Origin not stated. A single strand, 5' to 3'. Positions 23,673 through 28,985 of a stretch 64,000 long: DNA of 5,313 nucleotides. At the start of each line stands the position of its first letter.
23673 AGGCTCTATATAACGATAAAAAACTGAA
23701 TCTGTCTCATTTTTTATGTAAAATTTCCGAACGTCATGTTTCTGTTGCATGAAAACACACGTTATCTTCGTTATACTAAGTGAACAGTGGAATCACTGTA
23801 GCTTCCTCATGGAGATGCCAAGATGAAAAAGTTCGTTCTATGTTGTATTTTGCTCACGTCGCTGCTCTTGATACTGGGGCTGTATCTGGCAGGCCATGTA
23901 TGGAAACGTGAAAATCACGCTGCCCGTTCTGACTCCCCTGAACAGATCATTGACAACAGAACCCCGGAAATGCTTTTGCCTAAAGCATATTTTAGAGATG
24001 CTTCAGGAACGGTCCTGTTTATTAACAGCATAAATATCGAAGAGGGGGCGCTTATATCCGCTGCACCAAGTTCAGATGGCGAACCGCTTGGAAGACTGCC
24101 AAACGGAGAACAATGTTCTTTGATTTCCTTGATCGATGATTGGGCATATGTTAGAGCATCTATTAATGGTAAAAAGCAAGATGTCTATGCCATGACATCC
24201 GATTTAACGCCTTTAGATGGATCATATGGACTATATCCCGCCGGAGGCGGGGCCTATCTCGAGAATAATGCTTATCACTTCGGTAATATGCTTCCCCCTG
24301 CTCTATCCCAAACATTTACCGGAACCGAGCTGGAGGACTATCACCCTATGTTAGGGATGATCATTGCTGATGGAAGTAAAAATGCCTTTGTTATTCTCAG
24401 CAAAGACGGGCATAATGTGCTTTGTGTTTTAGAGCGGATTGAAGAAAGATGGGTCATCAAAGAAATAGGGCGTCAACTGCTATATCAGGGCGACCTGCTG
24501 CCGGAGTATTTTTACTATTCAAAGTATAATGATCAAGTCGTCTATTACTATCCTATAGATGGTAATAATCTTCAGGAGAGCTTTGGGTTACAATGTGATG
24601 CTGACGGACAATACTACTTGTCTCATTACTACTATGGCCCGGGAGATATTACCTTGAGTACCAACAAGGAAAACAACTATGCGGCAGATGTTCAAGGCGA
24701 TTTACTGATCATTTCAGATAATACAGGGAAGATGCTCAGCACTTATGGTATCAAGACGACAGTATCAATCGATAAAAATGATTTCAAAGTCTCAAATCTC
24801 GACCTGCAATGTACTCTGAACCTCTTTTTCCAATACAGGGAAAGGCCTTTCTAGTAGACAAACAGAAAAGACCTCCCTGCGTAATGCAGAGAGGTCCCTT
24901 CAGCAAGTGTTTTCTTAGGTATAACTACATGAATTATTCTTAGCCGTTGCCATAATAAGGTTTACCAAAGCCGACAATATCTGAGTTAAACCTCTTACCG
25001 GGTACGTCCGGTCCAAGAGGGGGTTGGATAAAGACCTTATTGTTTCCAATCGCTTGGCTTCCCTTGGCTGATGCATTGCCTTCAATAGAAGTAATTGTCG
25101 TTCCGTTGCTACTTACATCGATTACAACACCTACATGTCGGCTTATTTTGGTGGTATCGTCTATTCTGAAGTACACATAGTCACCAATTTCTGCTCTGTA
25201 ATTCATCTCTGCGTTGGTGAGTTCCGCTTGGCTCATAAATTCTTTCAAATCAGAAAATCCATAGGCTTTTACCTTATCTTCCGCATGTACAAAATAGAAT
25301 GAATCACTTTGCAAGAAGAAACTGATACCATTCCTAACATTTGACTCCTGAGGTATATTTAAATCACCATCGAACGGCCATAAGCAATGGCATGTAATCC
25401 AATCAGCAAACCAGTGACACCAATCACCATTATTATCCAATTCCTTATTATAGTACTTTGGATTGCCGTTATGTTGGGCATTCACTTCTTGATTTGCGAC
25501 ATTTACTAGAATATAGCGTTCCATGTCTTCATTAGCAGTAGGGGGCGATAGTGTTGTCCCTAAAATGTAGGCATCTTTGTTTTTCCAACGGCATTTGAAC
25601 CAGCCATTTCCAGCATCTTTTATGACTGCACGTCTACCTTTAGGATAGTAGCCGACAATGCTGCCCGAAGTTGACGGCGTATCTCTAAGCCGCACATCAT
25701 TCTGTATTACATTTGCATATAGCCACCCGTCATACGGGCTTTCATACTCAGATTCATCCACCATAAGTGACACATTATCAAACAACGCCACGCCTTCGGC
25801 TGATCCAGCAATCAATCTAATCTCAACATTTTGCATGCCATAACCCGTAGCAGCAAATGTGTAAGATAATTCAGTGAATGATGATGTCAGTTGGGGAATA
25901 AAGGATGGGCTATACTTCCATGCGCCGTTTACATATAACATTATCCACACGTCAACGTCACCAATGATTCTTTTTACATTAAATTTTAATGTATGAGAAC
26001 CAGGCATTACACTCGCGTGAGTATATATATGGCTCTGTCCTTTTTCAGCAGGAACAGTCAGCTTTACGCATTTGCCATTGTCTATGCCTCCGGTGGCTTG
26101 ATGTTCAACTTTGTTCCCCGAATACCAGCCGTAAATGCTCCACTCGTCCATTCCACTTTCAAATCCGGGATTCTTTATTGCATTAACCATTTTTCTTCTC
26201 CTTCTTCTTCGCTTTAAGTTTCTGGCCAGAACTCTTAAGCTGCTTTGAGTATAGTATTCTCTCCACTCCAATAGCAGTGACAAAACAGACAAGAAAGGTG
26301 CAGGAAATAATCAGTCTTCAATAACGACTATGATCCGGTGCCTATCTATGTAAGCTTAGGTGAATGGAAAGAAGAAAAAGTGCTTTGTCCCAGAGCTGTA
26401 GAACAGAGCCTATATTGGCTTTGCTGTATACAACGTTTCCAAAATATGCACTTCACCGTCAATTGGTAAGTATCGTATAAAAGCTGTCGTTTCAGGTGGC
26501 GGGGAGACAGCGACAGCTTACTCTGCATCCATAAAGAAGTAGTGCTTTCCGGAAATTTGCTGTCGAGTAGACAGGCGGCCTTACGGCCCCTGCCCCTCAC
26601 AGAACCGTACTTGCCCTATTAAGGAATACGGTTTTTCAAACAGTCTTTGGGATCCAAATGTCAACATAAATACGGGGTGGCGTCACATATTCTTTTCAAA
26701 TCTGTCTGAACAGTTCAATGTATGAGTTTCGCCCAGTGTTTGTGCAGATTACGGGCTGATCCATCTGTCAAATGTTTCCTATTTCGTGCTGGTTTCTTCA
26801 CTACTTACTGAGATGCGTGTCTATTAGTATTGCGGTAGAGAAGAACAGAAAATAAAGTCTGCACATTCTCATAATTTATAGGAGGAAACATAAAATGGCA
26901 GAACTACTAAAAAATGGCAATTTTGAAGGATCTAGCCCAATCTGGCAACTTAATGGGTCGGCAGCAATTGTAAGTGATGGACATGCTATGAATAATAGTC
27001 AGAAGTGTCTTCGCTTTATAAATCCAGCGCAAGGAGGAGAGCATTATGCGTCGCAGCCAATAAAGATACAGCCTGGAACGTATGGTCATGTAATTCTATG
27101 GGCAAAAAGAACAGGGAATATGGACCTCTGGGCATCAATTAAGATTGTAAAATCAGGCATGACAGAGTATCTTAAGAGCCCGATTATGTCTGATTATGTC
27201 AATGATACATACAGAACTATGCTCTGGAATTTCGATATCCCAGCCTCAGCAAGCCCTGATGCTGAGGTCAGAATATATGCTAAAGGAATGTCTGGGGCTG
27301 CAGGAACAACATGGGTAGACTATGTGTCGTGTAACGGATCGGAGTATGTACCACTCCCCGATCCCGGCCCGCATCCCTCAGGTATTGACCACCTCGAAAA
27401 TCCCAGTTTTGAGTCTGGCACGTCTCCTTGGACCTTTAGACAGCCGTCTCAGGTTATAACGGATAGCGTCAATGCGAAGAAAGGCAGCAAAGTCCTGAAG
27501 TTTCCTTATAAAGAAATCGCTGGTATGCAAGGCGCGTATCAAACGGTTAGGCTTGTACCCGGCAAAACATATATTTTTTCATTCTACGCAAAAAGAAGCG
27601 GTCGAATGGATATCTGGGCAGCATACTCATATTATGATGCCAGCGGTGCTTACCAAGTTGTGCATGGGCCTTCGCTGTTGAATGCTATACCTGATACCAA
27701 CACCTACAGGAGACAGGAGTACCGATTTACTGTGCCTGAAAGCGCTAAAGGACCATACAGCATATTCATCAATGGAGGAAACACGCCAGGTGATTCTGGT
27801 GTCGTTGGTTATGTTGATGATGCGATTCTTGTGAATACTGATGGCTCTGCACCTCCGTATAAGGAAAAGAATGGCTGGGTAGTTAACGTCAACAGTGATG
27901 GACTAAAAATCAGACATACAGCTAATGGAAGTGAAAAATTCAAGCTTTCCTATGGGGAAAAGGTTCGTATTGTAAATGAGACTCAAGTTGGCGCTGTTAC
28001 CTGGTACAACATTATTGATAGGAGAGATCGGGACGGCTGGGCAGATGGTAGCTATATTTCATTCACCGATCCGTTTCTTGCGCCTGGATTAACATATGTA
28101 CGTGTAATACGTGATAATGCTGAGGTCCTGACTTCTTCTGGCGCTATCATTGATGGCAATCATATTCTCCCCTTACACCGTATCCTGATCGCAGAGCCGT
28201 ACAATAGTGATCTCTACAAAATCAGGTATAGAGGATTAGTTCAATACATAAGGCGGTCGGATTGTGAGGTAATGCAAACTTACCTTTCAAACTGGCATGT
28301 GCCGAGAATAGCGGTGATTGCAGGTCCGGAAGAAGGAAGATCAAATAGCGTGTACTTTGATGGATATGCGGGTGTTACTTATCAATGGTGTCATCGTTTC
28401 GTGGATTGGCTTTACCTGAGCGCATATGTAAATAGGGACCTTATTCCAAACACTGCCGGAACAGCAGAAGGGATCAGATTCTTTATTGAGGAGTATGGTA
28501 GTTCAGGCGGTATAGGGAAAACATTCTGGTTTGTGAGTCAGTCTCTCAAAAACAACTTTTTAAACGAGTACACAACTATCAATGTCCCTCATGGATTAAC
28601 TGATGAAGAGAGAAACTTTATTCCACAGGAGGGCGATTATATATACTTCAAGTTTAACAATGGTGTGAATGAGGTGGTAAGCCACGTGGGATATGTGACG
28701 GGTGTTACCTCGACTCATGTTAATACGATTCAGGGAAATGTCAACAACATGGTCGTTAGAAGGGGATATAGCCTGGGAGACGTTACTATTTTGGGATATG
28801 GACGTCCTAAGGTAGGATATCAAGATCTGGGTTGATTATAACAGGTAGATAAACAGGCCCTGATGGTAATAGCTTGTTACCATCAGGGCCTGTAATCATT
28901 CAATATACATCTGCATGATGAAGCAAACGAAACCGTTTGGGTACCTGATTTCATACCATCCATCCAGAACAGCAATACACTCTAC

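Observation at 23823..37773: Five tail-to-tail pairs of a leaderless cell-wall hydrolase and a signal-peptide-bearing (mostly SH3b-repeat) partner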

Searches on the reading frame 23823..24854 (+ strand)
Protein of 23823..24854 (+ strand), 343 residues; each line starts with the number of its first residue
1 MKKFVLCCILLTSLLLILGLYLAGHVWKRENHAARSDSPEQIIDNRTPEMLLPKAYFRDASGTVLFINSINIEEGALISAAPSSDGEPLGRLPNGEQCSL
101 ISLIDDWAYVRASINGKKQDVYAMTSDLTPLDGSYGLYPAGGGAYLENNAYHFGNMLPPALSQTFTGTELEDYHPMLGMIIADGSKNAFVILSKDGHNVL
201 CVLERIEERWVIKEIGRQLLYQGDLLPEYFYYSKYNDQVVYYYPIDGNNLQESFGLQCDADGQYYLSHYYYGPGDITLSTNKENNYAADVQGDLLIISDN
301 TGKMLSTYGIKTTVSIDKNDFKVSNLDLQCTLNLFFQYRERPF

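Call 3: search_protein_families(library=pfam, proteins=[window:23823-24854:+], max_evalue=0.1)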
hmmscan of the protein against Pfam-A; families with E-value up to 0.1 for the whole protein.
window:23823-24854:+ (343 aa): 2 families
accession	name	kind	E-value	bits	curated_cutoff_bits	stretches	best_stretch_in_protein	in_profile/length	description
PF08239.17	SH3_3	-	0.034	14.8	27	1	80-110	7-38/54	Bacterial SH3 domain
PF04788.19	DUF620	-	0.075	12.9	22.5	0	164-216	177-229/243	Protein of unknown function (DUF620)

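Call 64: search_protein_families(library=ncbifam, proteins=[window:23823-24854:+], max_evalue=0.01)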
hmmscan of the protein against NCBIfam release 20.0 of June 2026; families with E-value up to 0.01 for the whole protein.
window:23823-24854:+ (343 aa): 0 families

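Call 86: search_protein_families(library=phrogs, proteins=[window:23823-24854:+], max_evalue=0.001)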
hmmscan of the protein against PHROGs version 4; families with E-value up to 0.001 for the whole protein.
window:23823-24854:+ (343 aa): 0 families

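Call 87: search_protein_families(library=padloc, proteins=[window:23823-24854:+], max_evalue=0.001)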
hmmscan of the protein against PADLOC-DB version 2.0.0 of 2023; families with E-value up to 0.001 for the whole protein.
window:23823-24854:+ (343 aa): 0 families

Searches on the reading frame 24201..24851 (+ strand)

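Call 68: search_protein_families(library=pfam, proteins=[window:24201-24851:+], max_evalue=5)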
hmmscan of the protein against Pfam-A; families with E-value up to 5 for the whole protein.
window:24201-24851:+ (217 aa): 2 families
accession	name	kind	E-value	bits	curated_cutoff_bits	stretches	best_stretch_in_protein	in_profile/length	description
PF04788.19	DUF620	-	0.035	14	22.5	1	38-90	177-229/243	Protein of unknown function (DUF620)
PF02343.21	TRA-1_regulated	-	0.14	12.6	27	1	123-158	77-111/129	TRA-1 regulated protein R03H10.4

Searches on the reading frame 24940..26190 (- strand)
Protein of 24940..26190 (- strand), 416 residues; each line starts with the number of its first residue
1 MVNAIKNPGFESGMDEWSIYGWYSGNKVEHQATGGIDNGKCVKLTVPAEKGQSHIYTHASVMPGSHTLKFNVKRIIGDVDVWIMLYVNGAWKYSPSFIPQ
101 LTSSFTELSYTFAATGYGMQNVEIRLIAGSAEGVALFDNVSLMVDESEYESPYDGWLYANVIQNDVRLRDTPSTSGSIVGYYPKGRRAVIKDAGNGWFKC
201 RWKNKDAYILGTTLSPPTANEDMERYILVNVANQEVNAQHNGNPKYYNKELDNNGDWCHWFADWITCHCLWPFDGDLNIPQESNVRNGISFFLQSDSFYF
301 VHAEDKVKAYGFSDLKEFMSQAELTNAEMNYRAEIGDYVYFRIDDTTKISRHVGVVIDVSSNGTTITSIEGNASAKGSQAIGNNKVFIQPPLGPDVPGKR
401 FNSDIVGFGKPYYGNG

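Call 3: search_protein_families(library=pfam, proteins=[window:24940-26190:-], max_evalue=0.1)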
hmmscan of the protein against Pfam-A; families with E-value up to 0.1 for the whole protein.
window:24940-26190:- (416 aa): 2 families
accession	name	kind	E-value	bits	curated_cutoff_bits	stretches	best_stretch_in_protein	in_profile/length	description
PF08239.17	SH3_3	-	7.3e-05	23.3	27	1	165-214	2-53/54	Bacterial SH3 domain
PF05257.22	CHAP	-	0.00012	22.9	26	1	253-372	4-81/81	CHAP domain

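Call 64: search_protein_families(library=ncbifam, proteins=[window:24940-26190:-], max_evalue=0.01)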
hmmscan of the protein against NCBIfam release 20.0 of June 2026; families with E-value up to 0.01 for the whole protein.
window:24940-26190:- (416 aa): 0 families

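Call 86: search_protein_families(library=phrogs, proteins=[window:24940-26190:-], max_evalue=0.001)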
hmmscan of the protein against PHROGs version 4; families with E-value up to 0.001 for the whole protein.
window:24940-26190:- (416 aa): 1 family
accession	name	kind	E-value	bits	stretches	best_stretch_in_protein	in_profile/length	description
phrog_21357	-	lysis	5.3e-06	27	1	330-384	88-141/225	endolysin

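Call 87: search_protein_families(library=padloc, proteins=[window:24940-26190:-], max_evalue=0.001)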
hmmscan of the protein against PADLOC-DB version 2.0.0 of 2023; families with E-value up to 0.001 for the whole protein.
window:24940-26190:- (416 aa): 0 families

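Call 109: search_dna_similar(query=window:24940-26190:-, collection=plasmids, mode=protein, max_rows=10, max_evalue=0.001)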
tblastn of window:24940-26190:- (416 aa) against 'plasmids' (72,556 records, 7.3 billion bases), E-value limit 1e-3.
No match.

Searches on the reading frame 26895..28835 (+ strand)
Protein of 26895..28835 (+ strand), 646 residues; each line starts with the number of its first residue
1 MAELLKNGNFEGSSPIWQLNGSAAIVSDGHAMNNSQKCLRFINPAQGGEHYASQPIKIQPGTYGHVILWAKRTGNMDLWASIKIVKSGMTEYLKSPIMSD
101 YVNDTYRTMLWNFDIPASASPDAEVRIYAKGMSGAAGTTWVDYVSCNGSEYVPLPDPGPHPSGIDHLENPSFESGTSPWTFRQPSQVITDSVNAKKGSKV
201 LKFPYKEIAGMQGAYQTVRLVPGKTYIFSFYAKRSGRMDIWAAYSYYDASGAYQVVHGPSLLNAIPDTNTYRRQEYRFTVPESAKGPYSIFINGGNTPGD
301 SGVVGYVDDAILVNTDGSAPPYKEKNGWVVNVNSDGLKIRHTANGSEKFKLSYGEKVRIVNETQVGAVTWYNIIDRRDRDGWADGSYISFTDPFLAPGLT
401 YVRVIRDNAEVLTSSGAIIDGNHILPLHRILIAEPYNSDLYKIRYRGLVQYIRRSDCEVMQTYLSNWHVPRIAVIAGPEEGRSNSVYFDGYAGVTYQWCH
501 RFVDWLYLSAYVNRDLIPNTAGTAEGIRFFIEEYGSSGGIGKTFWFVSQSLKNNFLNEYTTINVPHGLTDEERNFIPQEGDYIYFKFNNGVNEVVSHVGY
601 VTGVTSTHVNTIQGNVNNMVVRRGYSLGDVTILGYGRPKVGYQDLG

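Call 3: search_protein_families(library=pfam, proteins=[window:26895-28835:+], max_evalue=0.1)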
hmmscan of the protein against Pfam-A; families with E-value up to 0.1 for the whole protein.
window:26895-28835:+ (646 aa): 4 families
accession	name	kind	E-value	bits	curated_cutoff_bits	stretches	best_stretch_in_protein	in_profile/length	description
PF02018.23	CBM_4_9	-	4.9e-17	63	25.9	1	166-287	3-125/136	Carbohydrate binding domain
PF08239.17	SH3_3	-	0.0015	19.1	27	1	347-389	15-54/54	Bacterial SH3 domain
PF05257.22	CHAP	-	0.0027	18.6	26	1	493-615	3-81/81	CHAP domain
PF21385.2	ACCA_BT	-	0.008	16.4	27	1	254-318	33-95/120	Acetyl-CoA carboxylase, BT domain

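Call 10: find_encoding_contigs(protein=window:26895-28835:+, flank=10000, max_places=8)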
Protein window:26895-28835:+ (646 aa): 22 contigs read that carry it; 5 places shown.
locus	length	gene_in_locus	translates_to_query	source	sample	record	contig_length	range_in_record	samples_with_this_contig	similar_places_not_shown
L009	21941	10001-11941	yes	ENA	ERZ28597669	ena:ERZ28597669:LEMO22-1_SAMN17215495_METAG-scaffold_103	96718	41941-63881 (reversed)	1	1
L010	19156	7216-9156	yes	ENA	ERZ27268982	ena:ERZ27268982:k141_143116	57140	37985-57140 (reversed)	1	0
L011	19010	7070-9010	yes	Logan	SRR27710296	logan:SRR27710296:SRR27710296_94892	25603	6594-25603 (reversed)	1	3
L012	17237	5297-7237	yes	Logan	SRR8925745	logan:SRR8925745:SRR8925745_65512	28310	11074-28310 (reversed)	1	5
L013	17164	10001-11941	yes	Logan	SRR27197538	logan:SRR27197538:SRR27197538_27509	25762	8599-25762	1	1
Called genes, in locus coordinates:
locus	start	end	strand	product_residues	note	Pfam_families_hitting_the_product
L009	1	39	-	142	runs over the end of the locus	-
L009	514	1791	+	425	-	PF00817:IMS, PF11799:IMS_C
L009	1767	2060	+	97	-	-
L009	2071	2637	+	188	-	PF02586:SRAP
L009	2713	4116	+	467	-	PF03432:Relaxase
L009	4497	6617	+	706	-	PF18796:LPD1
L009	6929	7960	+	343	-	-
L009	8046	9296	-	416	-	-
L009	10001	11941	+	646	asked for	PF02018:CBM_4_9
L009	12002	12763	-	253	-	PF06347:SH3_4 (faint), PF08239:SH3_3 (faint)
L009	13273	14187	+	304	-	PF01471:PG_binding_1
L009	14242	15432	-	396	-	-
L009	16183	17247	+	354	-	-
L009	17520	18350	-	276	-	PF12671:Amidase_6, PF01471:PG_binding_1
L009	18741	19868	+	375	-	-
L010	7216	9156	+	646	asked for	PF02018:CBM_4_9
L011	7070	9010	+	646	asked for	PF02018:CBM_4_9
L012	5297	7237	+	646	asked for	PF02018:CBM_4_9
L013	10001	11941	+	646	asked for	PF02018:CBM_4_9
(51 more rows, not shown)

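Call 22: search_dna_similar(query=window:26895-28835:+, collection=phages, mode=protein, max_rows=15)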
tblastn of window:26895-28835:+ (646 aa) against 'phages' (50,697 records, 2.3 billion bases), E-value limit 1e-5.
Records with a match: 2; places in all: 2; records where one place covers at least 80% of the query: 0.
Best place of each record, by identity: <60% 2.
By first word of the organism name: Bacteriophage 2.
By host as written in the record: - 2.
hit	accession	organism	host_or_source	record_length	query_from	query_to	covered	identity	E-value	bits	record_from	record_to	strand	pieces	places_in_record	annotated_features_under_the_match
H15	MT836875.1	Bacteriophage sp.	human fecal samples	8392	472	638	26%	29.6%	6e-10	69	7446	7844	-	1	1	record has no annotation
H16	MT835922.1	Bacteriophage sp.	human fecal samples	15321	496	638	22%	30.1%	3e-8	63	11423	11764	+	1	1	record has no annotation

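Call 51: find_related_loci(query=window:26895-28835:+, collection=viral_contigs, flank=5000)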
Query window:26895-28835:+ (646 aa) in viral_contigs; peptide patterns used: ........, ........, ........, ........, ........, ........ (x = any residue, [..] = any of these).
No stretch of DNA in the collection matches any of the patterns.

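Call 64: search_protein_families(library=ncbifam, proteins=[window:26895-28835:+], max_evalue=0.01)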
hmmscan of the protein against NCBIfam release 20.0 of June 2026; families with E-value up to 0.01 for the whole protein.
window:26895-28835:+ (646 aa): 1 family
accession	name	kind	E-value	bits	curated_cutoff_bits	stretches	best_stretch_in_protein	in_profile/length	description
NF048003.1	GTA_spike_fiber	domain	4.2e-06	27.4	36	1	176-302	18-153/182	phage head spike fiber domain-containing protein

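Call 86: search_protein_families(library=phrogs, proteins=[window:26895-28835:+], max_evalue=0.001)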
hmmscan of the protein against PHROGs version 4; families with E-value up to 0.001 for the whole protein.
window:26895-28835:+ (646 aa): 3 families
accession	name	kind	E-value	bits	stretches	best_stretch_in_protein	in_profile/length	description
phrog_9589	-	lysis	2.2e-06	28.8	0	490-531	41-83/281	endolysin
phrog_37986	-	DNA, RNA and nucleotide metabolism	7.5e-05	23.6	0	41-87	90-133/180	Holliday junction resolvase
phrog_38078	-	unknown function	0.00093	19.5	1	576-638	134-207/423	-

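Call 87: search_protein_families(library=padloc, proteins=[window:26895-28835:+], max_evalue=0.001)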
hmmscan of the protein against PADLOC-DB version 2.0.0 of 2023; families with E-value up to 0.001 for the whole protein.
window:26895-28835:+ (646 aa): 0 families

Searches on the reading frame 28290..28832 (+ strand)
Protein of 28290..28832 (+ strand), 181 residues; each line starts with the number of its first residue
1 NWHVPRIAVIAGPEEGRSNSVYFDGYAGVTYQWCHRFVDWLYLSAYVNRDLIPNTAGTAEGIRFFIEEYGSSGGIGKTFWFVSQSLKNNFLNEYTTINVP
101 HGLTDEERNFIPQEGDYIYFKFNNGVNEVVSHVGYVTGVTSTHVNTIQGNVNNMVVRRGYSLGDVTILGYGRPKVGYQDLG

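Call 68: search_protein_families(library=pfam, proteins=[window:28290-28832:+], max_evalue=5)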
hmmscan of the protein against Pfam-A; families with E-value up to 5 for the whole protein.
window:28290-28832:+ (181 aa): 1 family
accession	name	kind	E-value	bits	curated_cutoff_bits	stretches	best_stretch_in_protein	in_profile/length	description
PF05257.22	CHAP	-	7.7e-05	23.5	26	1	28-150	3-81/81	CHAP domain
